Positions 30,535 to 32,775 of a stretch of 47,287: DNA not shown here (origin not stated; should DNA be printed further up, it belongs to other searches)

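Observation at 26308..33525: IclR-controlled cluster pairing two HdrA-like flavoproteins and an HdrC-like protein with a W-type AOR enzyme: BamB-like reductase or a bifurcation-driven acid/aldehyde oxidoreductase?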

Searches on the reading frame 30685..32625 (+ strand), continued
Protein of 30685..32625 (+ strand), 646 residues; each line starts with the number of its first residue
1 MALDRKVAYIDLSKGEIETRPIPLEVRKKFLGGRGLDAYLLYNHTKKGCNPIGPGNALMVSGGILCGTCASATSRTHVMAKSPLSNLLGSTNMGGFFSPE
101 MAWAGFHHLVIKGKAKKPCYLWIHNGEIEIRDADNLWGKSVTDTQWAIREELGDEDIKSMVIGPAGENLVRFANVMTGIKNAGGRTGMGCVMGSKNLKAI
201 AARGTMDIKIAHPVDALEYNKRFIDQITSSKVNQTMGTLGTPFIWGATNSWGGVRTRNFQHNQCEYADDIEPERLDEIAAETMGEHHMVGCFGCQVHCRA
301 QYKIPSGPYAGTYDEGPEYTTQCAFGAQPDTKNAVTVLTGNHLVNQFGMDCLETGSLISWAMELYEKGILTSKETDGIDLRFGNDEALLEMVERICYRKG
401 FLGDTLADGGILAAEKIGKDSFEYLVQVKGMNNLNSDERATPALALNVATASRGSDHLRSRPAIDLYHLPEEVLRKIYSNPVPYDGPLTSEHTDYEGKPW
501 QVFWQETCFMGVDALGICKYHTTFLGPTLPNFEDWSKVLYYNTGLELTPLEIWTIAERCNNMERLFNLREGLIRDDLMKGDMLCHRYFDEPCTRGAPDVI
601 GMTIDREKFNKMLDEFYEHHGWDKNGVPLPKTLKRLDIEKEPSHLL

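Call 26: search_solved_structures(query=window:30685-32625:+, max_evalue=1e-60, show_alignments=3)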
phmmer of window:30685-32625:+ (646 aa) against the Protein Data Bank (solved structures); distinct sequences matched with E-value up to 1e-60: 6.
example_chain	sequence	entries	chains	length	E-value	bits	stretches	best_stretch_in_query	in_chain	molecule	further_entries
1aor_A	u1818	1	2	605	4e-92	312.9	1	9-636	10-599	ALDEHYDE FERREDOXIN OXIDOREDUCTASE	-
9mqx_D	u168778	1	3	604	7.8e-91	308.6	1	6-637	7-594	Aldehyde:ferredoxin oxidoreductase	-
8c0z_A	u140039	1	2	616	1.4e-76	261.5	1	2-638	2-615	Aldehyde:ferredoxin oxidoreductase,tungsten-containing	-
1b25_A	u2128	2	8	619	8.9e-70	239.1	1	7-639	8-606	PROTEIN (FORMALDEHYDE FERREDOXIN OXIDOREDUCTASE) | FORMALDEHYDE FERREDOXIN OXIDOREDUCTASE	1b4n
9g7j_A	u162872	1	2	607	5.4e-67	229.9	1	3-639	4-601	Aldehyde ferredoxin oxidoreductase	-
4z3w_A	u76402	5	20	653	6.1e-61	209.9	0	7-425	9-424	Benzoyl-CoA reductase, putative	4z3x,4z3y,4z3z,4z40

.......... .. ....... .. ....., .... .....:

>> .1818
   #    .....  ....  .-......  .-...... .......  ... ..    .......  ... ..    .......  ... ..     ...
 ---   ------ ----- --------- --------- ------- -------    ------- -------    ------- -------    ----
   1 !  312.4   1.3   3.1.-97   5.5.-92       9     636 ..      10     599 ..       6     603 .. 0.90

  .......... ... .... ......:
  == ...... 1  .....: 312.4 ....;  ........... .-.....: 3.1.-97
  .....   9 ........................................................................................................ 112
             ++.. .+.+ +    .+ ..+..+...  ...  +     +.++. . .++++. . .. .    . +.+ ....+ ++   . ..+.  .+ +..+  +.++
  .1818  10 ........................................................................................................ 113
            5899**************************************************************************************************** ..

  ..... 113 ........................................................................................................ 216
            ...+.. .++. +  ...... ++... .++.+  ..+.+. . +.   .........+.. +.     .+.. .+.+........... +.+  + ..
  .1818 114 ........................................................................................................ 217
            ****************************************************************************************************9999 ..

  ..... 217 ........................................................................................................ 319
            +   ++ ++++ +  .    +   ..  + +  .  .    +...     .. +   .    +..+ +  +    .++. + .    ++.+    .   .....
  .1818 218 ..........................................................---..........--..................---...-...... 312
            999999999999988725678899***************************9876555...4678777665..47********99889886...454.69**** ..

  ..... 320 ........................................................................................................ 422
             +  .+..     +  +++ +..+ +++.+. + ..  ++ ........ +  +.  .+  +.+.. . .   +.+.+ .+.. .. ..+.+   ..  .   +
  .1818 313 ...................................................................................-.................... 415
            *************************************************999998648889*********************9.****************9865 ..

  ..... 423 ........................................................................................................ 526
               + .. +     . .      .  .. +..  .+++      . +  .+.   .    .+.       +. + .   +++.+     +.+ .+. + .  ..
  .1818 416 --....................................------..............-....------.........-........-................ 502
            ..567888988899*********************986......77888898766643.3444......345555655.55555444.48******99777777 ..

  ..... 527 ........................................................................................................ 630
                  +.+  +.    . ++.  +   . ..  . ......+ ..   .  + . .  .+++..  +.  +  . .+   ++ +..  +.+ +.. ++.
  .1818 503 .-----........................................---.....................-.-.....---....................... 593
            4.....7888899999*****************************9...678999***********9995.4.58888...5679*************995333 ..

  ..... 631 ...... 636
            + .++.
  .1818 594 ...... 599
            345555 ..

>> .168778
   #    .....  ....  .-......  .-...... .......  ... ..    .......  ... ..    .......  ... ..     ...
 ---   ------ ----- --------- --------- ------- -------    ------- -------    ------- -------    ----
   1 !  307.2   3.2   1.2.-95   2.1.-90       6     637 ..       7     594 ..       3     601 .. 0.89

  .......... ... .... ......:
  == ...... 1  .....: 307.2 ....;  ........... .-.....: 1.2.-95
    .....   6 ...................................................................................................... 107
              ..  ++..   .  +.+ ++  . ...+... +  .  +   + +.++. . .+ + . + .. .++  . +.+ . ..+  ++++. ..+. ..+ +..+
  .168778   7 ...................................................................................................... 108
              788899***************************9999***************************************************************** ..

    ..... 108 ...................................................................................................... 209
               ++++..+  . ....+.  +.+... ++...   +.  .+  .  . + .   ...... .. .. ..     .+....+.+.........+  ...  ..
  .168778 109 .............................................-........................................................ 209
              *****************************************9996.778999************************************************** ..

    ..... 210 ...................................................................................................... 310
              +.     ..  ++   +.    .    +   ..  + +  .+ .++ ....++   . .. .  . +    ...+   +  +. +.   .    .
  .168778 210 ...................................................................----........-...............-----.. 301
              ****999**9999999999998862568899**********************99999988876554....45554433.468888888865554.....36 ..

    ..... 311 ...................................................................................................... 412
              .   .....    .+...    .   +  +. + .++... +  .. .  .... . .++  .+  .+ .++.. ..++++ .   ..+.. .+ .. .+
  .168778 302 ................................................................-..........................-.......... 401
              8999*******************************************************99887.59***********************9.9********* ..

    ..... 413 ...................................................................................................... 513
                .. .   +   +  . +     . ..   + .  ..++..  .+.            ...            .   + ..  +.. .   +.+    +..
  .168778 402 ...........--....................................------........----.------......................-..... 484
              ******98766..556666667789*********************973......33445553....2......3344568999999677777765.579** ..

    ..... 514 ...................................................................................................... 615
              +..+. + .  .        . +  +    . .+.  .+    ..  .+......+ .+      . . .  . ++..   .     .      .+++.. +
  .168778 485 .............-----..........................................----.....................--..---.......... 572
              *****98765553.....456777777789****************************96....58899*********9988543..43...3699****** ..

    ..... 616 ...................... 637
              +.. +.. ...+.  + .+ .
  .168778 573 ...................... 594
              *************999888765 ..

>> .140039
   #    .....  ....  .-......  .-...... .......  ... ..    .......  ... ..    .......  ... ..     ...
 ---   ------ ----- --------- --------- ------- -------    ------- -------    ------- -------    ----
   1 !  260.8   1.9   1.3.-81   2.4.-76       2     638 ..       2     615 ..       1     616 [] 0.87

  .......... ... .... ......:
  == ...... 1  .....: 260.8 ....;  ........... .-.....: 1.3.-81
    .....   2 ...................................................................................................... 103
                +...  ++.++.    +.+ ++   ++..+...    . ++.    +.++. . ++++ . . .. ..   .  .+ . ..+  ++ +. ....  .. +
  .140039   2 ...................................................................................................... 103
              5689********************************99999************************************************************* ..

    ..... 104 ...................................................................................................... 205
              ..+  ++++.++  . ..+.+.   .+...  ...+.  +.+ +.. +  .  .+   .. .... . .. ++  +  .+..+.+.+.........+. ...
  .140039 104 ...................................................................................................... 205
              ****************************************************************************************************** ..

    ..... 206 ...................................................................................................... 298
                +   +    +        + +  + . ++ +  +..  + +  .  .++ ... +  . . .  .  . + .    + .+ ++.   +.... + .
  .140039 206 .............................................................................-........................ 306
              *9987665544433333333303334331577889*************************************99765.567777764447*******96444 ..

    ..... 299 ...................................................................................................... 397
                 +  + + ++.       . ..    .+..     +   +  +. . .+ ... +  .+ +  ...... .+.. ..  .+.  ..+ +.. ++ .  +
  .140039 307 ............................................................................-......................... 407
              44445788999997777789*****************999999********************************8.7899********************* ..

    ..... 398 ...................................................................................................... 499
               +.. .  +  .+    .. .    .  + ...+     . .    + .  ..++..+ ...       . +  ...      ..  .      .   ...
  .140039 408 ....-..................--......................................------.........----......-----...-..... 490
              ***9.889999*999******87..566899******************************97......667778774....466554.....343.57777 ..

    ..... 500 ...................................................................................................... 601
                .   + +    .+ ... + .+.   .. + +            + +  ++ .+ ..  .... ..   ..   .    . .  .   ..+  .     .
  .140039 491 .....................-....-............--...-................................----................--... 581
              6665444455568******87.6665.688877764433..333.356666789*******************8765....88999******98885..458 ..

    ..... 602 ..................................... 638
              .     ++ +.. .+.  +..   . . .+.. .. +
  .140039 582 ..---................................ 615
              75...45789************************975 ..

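Call 28: search_solved_structures(query=L072:6735-8750:+, max_evalue=1e-40, show_alignments=1)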
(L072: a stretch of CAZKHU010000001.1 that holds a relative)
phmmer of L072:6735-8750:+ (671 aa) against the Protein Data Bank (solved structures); distinct sequences matched with E-value up to 1e-40: 6.
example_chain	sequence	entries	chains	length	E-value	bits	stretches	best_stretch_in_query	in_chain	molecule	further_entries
4z3w_A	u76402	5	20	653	1.5e-245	819.7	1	23-658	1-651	Benzoyl-CoA reductase, putative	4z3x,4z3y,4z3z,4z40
1aor_A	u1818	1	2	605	6.7e-64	219.4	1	25-426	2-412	ALDEHYDE FERREDOXIN OXIDOREDUCTASE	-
9mqx_D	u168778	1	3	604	4.9e-55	190.1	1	26-419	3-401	Aldehyde:ferredoxin oxidoreductase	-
9g7j_A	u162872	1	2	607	3.9e-51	177.2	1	25-438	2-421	Aldehyde ferredoxin oxidoreductase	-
1b25_A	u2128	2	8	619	5.8e-48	166.7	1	25-426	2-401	PROTEIN (FORMALDEHYDE FERREDOXIN OXIDOREDUCTASE) | FORMALDEHYDE FERREDOXIN OXIDOREDUCTASE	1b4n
8c0z_A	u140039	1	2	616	2.4e-45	158.1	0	34-231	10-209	Aldehyde:ferredoxin oxidoreductase,tungsten-containing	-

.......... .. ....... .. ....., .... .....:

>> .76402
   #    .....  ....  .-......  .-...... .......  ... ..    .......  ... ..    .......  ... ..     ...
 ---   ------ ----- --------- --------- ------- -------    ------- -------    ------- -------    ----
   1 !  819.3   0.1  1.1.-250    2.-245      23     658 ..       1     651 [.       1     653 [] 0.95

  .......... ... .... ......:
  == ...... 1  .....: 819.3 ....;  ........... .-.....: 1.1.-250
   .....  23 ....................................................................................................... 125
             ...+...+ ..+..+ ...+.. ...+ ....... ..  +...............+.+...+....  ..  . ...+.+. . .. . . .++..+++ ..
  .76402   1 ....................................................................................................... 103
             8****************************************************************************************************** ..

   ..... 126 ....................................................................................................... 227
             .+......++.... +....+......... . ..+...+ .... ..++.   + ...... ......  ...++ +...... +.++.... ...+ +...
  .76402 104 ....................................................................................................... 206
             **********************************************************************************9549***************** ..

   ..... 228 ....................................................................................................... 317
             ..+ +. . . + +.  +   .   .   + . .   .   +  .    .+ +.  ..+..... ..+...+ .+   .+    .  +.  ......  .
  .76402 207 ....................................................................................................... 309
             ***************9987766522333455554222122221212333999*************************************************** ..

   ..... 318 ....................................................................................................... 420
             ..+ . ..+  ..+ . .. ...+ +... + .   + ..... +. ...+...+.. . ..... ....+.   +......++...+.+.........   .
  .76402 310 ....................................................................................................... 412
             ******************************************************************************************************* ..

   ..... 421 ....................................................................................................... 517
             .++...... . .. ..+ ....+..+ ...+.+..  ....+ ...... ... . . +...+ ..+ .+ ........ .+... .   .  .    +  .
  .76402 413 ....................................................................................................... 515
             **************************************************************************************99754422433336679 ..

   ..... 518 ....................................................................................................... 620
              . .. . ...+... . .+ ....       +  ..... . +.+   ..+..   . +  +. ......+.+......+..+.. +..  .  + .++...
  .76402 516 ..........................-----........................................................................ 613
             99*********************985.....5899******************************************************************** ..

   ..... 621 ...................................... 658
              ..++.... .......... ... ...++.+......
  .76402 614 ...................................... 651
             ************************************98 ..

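Call 42: search_protein_representatives(protein=window:30685-32625:+)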
Query: 646 residues. Proteins with E-value up to 0.001 (for the whole library): 9969; up to 1e-10: 5779; up to 1e-30: 2379. The best 150 are listed.
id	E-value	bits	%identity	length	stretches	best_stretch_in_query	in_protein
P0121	5.8e-269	910.6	62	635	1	1-645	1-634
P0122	1.1e-177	608.9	49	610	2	288-644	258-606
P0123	8.8e-168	576.2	46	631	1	4-646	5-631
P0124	4.9e-145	501.0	42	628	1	6-646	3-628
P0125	6.7e-144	497.3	53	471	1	160-646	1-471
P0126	3.4e-143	494.9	74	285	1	362-646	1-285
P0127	3.5e-139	481.7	44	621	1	8-639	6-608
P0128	2.1e-138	479.1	45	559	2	332-645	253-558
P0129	2.4e-135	469.0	40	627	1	3-640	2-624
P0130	1.2e-134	466.7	40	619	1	3-631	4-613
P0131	1.7e-133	462.9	45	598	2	282-571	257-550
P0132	2.6e-133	462.3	39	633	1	1-646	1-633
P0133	1.4e-132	459.8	41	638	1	6-639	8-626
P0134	8.8e-132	457.2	40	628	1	1-638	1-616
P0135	4.3e-129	448.4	43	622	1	8-640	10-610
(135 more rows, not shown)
